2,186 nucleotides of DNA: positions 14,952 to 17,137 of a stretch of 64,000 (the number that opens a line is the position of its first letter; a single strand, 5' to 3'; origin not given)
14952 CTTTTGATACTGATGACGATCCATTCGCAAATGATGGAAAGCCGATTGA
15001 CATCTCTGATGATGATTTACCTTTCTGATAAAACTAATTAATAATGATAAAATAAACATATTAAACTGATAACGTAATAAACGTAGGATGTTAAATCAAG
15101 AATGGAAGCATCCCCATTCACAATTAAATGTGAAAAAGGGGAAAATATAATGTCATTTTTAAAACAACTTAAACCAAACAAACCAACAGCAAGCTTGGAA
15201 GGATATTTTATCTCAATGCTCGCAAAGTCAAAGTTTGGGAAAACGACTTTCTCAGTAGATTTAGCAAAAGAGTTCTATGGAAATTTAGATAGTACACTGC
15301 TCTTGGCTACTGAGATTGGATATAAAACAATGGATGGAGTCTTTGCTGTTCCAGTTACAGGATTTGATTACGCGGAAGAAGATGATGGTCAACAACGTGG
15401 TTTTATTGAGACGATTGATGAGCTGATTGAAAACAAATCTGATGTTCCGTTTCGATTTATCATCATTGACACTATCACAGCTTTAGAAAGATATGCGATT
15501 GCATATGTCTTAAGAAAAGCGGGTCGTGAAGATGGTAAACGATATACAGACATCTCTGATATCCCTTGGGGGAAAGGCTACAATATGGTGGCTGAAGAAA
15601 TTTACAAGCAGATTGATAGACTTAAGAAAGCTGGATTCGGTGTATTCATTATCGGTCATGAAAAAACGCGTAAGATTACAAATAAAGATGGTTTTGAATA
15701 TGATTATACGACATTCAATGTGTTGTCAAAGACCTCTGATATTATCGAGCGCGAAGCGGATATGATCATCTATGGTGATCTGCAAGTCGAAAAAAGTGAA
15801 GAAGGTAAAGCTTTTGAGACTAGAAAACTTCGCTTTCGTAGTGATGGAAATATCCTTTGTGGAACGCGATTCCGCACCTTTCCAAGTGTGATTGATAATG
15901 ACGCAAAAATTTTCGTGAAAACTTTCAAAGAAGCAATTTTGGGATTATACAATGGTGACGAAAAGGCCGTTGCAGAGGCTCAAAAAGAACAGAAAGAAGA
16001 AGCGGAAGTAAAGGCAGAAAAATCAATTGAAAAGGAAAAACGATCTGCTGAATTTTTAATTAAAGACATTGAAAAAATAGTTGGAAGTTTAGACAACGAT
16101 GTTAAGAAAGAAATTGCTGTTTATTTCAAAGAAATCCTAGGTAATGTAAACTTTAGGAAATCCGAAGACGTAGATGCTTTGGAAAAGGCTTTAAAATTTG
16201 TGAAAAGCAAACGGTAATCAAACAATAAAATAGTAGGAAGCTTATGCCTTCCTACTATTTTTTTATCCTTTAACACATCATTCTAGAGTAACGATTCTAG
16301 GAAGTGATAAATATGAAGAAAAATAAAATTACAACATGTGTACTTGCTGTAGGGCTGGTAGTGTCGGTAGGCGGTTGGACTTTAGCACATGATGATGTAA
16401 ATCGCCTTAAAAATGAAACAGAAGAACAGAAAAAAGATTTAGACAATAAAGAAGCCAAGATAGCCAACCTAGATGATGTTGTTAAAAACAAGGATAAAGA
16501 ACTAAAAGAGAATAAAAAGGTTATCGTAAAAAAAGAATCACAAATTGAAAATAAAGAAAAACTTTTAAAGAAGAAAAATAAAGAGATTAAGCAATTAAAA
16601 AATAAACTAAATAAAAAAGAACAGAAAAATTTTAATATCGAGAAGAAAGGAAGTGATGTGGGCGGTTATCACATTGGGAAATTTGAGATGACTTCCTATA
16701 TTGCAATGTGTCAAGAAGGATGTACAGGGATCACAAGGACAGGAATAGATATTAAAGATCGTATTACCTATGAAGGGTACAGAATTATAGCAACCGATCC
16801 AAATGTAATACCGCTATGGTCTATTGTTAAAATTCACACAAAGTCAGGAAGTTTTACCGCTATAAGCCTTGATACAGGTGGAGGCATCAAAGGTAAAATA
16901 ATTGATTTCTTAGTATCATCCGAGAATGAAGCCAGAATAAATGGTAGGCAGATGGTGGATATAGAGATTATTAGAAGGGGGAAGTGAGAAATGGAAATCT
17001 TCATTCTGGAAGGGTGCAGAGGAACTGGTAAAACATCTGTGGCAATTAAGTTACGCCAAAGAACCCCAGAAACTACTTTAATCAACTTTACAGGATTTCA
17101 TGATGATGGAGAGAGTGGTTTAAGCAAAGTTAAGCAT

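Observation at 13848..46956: Three copies of the element lack any -10 hexamer and sit at a fixed 20-21 nt from the start codon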

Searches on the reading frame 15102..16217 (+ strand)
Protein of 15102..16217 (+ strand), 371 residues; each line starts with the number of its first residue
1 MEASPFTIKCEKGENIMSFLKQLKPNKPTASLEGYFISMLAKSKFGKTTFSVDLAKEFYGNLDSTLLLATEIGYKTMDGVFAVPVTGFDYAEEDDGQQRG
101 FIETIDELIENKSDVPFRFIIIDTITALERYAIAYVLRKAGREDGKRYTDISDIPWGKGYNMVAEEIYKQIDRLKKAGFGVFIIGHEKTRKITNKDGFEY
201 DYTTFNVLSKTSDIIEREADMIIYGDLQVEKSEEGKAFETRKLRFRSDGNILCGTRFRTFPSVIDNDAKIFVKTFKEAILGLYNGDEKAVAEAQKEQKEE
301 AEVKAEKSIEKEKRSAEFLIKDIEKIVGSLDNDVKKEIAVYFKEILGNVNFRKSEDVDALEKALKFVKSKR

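Call 12: search_protein_families(library=pfam, proteins=[window:15102-16217:+], max_evalue=0.01)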
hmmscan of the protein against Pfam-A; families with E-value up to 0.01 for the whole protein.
window:15102-16217:+ (371 aa): 1 family
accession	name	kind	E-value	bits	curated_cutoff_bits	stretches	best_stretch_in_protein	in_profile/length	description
PF13479.12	AAA_24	-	1.3e-27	97.3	27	1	38-237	6-175/195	AAA domain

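Call 13: search_protein_families(library=phrogs, proteins=[window:15102-16217:+], max_evalue=0.001)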
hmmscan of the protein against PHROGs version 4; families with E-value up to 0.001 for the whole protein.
window:15102-16217:+ (371 aa): 3 families
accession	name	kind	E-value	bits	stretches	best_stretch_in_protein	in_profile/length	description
phrog_19299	-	head and packaging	1.6e-50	173.3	1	59-364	396-696/702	terminase large subunit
phrog_124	-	DNA, RNA and nucleotide metabolism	3.8e-39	136.2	1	15-358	25-341/382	Sak4-like ssDNA annealing protein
phrog_8097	-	DNA, RNA and nucleotide metabolism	3.9e-11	43.4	1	101-331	322-534/598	exonuclease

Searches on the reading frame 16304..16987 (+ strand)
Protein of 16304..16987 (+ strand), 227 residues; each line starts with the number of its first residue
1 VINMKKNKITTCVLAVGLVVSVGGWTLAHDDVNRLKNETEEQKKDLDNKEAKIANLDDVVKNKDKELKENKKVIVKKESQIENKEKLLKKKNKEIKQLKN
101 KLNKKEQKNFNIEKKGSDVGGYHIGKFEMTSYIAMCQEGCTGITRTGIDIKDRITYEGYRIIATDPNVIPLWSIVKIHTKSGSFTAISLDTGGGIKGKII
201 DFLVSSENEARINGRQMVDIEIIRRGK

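Call 16: search_protein_families(library=phrogs, proteins=[window:16304-16987:+], max_evalue=0.00001)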
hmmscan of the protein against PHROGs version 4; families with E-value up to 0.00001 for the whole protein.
window:16304-16987:+ (227 aa): 7 families
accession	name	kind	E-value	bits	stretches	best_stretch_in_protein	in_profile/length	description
phrog_18207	-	unknown function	5.2e-34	119.1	1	12-221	29-239/240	-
phrog_6631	-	unknown function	6.5e-30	105.4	2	126-223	153-250/251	-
phrog_27183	-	unknown function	1.7e-29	104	1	73-224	46-196/196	-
phrog_20590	-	other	6.7e-22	79.2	1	128-221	155-241/242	peptidase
phrog_2307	-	other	1.6e-19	71.5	1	6-223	5-211/212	L-alanyl-D-glutamate peptidase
phrog_22529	-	unknown function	1.7e-19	70.9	1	126-224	53-147/148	-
phrog_36429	-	unknown function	7.4e-15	54.7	1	120-221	265-363/1159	-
